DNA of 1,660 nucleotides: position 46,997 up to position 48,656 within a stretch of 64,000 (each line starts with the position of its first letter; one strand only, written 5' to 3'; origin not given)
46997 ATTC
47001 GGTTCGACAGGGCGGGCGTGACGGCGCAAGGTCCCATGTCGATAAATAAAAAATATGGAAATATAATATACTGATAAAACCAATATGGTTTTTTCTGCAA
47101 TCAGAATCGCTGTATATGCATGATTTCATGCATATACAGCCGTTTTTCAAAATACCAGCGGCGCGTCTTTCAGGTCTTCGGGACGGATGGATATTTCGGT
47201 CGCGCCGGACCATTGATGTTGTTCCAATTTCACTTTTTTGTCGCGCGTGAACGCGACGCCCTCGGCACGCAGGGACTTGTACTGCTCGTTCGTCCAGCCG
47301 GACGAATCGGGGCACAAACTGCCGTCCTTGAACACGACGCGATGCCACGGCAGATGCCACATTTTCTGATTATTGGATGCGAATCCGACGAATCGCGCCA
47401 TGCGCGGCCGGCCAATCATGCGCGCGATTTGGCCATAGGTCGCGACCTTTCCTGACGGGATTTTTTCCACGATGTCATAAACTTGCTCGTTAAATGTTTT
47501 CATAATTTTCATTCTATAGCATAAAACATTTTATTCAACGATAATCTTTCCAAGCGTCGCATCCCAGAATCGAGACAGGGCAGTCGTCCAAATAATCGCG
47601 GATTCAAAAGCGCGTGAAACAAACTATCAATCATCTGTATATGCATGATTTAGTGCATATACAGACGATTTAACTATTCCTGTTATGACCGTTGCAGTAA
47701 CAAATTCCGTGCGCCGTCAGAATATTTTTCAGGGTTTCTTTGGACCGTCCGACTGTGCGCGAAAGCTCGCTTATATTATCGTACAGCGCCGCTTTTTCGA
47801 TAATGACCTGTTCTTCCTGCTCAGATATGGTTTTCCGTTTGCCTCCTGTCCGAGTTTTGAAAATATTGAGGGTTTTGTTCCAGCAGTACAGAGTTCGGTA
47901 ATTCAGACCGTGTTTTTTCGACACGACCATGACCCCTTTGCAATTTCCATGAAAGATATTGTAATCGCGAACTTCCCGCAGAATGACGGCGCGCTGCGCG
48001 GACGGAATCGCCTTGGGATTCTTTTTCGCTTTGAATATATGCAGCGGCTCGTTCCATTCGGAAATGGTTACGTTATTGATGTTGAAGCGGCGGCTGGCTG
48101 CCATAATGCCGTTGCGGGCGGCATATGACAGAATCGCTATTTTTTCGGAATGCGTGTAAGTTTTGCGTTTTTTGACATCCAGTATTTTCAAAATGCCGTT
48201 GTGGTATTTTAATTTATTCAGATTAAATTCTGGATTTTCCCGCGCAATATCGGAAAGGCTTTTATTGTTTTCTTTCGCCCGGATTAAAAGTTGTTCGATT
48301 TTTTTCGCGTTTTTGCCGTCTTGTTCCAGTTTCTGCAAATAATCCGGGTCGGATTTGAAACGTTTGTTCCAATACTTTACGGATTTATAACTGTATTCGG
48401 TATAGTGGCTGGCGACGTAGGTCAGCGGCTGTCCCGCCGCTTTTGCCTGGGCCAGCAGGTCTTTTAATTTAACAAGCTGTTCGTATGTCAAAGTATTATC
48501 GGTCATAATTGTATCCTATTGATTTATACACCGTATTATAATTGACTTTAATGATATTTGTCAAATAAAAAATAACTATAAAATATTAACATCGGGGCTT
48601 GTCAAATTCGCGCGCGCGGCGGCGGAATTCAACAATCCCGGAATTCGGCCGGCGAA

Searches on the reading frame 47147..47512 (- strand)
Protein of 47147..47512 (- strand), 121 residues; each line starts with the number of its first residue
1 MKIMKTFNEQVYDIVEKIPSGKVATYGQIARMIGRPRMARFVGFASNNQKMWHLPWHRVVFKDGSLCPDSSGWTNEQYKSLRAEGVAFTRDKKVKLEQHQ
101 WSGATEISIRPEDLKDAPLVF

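Call 43: search_protein_families(library=ncbifam, proteins=[window:47147-47512:-], max_evalue=0.01)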
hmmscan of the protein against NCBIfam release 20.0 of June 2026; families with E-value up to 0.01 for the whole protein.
window:47147-47512:- (121 aa): 5 families
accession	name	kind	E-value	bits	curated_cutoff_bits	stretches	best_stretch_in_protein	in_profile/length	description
TIGR00589.1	ogt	superfamily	1e-13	51.1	46.4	1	6-72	2-69/80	methylated-DNA--[protein]-cysteine S-methyltransferase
NF007626.0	PRK10286.1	equivalog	1.8e-10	41.1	192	1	6-85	88-167/171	methylated-DNA--[protein]-cysteine S-methyltransferase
NF011964.0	PRK15435.1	equivalog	3.2e-10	39.5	345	1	6-68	270-333/354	bifunctional DNA-binding transcriptional regulator/O6-methylguanine-DNA methyltransferase Ada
NF041132.1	DNA_protcyst_Mta_Thcoc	equivalog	5.8e-05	23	250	1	4-65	90-151/169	methylated-DNA--protein-cysteine methyltransferase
NF003022.0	PRK03887.1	equivalog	0.00017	21.4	164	1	4-66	90-152/175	methylated-DNA--protein-cysteine methyltransferase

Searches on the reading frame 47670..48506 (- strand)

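Call 16: search_protein_families(library=pfam, proteins=[window:47670-48506:-], max_evalue=0.01)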
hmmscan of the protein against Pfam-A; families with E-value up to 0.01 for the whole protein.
window:47670-48506:- (278 aa): 3 families
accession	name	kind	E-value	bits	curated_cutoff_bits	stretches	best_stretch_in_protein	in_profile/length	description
PF13518.12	HTH_28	-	4.7e-06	27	25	0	123-151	3-32/52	Helix-turn-helix domain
PF01527.26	HTH_Tnp_1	-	0.0014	19.3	24.1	0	194-214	28-48/75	Transposase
PF13384.12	HTH_23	-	0.0057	16.9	24.6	0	193-209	21-37/50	Homeodomain-like domain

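Call 43: search_protein_families(library=ncbifam, proteins=[window:47670-48506:-], max_evalue=0.01)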
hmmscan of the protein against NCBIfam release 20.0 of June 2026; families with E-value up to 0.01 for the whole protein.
window:47670-48506:- (278 aa): 1 family
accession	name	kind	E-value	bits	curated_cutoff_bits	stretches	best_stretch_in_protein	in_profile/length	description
NF006928.0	PRK09413.1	subfamily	0.00063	20.2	229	0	191-270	31-103/121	IS2 repressor TnpA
